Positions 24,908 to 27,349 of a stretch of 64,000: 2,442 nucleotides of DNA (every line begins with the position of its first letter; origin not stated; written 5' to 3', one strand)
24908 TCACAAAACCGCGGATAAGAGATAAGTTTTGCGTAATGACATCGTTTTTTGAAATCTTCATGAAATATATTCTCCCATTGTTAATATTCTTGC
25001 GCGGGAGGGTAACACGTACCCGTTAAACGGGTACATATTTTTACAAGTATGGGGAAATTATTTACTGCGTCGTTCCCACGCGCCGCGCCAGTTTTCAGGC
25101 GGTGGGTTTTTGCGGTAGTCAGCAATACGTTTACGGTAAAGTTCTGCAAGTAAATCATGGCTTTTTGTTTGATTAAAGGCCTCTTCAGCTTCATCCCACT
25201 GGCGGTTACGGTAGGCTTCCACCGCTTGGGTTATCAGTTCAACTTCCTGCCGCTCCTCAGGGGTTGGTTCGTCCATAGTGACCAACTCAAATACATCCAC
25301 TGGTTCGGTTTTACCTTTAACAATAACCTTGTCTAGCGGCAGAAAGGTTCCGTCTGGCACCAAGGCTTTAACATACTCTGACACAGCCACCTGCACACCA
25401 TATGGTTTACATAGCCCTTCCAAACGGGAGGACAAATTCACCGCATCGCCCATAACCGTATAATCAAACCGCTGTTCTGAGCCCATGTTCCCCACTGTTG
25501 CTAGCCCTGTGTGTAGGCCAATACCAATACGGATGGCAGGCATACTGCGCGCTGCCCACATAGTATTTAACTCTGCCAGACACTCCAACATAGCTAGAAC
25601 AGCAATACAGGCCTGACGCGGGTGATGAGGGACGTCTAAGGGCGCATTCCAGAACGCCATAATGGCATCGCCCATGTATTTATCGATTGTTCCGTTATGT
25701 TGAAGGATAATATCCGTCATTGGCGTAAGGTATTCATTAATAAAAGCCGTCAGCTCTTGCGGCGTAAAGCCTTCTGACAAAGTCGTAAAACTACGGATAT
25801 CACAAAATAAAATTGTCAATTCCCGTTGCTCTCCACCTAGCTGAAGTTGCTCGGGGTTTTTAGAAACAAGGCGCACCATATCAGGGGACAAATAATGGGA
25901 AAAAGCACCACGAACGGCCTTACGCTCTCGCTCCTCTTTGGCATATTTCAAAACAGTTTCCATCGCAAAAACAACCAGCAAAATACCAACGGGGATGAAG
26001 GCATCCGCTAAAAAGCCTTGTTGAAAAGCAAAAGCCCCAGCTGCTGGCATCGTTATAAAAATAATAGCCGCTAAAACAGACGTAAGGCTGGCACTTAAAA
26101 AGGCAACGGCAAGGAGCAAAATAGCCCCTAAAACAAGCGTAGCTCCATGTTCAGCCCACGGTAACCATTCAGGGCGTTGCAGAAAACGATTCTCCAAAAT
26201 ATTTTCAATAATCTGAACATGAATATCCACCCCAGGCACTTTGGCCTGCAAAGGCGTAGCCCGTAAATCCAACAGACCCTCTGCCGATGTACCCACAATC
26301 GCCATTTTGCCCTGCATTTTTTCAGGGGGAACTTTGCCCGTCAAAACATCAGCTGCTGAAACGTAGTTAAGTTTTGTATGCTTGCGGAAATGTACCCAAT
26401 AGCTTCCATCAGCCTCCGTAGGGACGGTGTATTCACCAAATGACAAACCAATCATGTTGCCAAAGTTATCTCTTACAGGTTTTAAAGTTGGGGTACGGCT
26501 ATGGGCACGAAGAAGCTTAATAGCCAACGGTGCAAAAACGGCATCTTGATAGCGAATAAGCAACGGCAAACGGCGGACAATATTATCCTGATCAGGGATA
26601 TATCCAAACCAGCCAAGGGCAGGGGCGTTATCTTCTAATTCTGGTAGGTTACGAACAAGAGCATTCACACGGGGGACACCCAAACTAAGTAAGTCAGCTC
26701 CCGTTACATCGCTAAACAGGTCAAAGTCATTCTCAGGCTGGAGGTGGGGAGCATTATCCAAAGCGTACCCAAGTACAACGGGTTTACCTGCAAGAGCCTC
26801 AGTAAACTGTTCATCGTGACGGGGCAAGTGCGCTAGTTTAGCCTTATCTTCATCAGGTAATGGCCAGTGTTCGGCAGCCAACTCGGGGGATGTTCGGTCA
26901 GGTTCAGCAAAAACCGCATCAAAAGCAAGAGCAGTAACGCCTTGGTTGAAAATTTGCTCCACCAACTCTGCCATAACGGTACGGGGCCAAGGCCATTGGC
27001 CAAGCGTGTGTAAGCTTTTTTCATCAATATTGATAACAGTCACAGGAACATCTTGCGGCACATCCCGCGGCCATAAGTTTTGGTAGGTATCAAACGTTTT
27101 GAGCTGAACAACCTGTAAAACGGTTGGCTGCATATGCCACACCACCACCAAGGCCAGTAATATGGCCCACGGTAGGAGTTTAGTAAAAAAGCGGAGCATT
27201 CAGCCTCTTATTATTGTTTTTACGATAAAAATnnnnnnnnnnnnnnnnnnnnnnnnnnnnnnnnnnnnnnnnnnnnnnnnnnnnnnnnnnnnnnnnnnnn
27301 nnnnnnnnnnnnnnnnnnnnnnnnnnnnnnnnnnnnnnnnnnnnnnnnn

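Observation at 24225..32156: Five-gene operon pairing a Slam-like outer-membrane translocon and a TbpB/fHbp-type surface lipoprotein with a CHASE2 nucleotidyl cyclase and a stand-alone GAF protein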

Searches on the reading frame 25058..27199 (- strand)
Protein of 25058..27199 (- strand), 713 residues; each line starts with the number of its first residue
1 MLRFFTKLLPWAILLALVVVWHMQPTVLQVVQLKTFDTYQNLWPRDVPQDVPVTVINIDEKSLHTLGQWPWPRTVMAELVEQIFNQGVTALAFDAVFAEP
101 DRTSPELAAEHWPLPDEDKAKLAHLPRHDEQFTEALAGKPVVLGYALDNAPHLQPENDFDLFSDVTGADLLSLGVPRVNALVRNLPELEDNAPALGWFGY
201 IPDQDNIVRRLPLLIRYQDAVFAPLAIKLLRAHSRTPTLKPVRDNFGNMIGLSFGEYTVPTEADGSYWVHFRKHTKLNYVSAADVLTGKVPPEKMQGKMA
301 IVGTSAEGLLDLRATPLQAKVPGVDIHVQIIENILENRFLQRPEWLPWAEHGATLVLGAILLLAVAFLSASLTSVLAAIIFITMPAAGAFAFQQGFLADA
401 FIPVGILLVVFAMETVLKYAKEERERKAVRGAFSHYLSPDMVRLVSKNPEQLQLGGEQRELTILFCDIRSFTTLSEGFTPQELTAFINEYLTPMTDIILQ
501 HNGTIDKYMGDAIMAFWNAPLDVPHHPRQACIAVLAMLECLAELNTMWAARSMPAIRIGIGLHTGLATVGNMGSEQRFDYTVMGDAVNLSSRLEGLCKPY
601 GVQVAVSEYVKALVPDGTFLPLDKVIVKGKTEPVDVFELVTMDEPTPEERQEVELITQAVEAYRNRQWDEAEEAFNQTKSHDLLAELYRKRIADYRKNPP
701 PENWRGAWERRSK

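Call 8: search_protein_families(library=pfam, proteins=[window:25058-27199:-], max_evalue=1)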
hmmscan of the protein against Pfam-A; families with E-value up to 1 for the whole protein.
window:25058-27199:- (713 aa): 5 families
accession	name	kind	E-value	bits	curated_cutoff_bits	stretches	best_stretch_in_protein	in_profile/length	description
PF05226.16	CHASE2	-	5.9e-58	196.9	26.3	1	15-364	3-255/257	CHASE2 domain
PF00211.25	Guanylate_cyc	-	1.1e-19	71.1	21.9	1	459-632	7-175/183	Adenylate and Guanylate cyclase catalytic domain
PF11190.13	DUF2976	-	0.0044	17.3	28.2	1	348-371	60-83/87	Protein of unknown function (DUF2976)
PF08590.15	DUF1771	-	0.27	12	28.7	1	653-691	16-54/64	Domain of unknown function (DUF1771)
PF20990.2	DUF2207_C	-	0.29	11.2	33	1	369-454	138-226/247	Predicted membrane protein (DUF2207) C-terminal domain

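Call 9: search_protein_families(library=ncbifam, proteins=[window:25058-27199:-], max_evalue=1)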
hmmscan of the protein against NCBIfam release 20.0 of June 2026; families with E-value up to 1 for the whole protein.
window:25058-27199:- (713 aa): 1 family
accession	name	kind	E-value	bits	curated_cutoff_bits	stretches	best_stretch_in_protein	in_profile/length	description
TIGR03903.1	TOMM_kin_cyc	equivalog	3.4e-07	28.5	705.75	1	450-640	277-463/1267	TOMM system kinase/cyclase fusion protein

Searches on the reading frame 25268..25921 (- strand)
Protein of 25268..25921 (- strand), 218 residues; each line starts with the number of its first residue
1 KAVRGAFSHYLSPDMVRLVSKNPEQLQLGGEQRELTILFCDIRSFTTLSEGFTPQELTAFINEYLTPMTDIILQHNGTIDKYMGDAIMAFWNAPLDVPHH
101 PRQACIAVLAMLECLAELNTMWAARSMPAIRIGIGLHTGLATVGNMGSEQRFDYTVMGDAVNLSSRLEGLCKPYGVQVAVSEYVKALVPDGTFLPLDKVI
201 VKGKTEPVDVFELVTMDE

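Call 67: search_solved_structures(query=window:25268-25921:-, max_evalue=1e-10, show_alignments=3)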
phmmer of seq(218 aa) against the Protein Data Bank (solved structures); distinct sequences matched with E-value up to 1e-10: 30.
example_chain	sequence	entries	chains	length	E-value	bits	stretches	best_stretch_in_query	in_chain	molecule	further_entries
6fht_A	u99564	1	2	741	6.6e-37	130.4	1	3-213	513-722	Bacteriophytochrome,Adenylate cyclase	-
3r5g_A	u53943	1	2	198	2.4e-32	115.5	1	30-214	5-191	CyaB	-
1wc1_A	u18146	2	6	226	2.9e-32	115.3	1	25-208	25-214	ADENYLATE CYCLASE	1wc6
1wc0_A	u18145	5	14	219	8.5e-32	113.7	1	28-208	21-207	ADENYLATE CYCLASE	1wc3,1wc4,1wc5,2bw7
2w01_A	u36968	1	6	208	2.7e-31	112.1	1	27-213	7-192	ADENYLATE CYCLASE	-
5x4t_A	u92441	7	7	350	1.7e-27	99.7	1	8-213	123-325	Photoactivated adenylyl cyclase | Family 3 adenylate cyclase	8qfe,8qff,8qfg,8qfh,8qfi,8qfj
9f1z_A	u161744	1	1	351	1.7e-27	99.7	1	8-213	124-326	Family 3 adenylate cyclase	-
5x4u_A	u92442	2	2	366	1.9e-27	99.5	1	8-213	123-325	Photoactivated adenylyl cyclase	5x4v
4yus_A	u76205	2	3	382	2.1e-27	99.4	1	8-213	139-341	Family 3 adenylate cyclase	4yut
9f1w_A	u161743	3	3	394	2.3e-27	99.3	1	8-213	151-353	Family 3 adenylate cyclase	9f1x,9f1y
5mbk_A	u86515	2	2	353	3.3e-22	82.4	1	9-212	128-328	Beta subunit of photoactivated adenylyl cyclase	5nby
5m27_A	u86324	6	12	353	3.3e-22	82.4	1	9-212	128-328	Beta subunit of photoactivated adenylyl cyclase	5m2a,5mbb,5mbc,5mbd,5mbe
5mbj_A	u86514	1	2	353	3.3e-22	82.4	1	9-212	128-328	Beta subunit of photoactivated adenylyl cyclase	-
5mbg_A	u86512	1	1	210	8.6e-22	81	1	34-212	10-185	Beta subunit of photoactivated adenylyl cyclase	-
5mbh_A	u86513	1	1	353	8.6e-21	77.8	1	14-212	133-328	Beta subunit of photoactivated adenylyl cyclase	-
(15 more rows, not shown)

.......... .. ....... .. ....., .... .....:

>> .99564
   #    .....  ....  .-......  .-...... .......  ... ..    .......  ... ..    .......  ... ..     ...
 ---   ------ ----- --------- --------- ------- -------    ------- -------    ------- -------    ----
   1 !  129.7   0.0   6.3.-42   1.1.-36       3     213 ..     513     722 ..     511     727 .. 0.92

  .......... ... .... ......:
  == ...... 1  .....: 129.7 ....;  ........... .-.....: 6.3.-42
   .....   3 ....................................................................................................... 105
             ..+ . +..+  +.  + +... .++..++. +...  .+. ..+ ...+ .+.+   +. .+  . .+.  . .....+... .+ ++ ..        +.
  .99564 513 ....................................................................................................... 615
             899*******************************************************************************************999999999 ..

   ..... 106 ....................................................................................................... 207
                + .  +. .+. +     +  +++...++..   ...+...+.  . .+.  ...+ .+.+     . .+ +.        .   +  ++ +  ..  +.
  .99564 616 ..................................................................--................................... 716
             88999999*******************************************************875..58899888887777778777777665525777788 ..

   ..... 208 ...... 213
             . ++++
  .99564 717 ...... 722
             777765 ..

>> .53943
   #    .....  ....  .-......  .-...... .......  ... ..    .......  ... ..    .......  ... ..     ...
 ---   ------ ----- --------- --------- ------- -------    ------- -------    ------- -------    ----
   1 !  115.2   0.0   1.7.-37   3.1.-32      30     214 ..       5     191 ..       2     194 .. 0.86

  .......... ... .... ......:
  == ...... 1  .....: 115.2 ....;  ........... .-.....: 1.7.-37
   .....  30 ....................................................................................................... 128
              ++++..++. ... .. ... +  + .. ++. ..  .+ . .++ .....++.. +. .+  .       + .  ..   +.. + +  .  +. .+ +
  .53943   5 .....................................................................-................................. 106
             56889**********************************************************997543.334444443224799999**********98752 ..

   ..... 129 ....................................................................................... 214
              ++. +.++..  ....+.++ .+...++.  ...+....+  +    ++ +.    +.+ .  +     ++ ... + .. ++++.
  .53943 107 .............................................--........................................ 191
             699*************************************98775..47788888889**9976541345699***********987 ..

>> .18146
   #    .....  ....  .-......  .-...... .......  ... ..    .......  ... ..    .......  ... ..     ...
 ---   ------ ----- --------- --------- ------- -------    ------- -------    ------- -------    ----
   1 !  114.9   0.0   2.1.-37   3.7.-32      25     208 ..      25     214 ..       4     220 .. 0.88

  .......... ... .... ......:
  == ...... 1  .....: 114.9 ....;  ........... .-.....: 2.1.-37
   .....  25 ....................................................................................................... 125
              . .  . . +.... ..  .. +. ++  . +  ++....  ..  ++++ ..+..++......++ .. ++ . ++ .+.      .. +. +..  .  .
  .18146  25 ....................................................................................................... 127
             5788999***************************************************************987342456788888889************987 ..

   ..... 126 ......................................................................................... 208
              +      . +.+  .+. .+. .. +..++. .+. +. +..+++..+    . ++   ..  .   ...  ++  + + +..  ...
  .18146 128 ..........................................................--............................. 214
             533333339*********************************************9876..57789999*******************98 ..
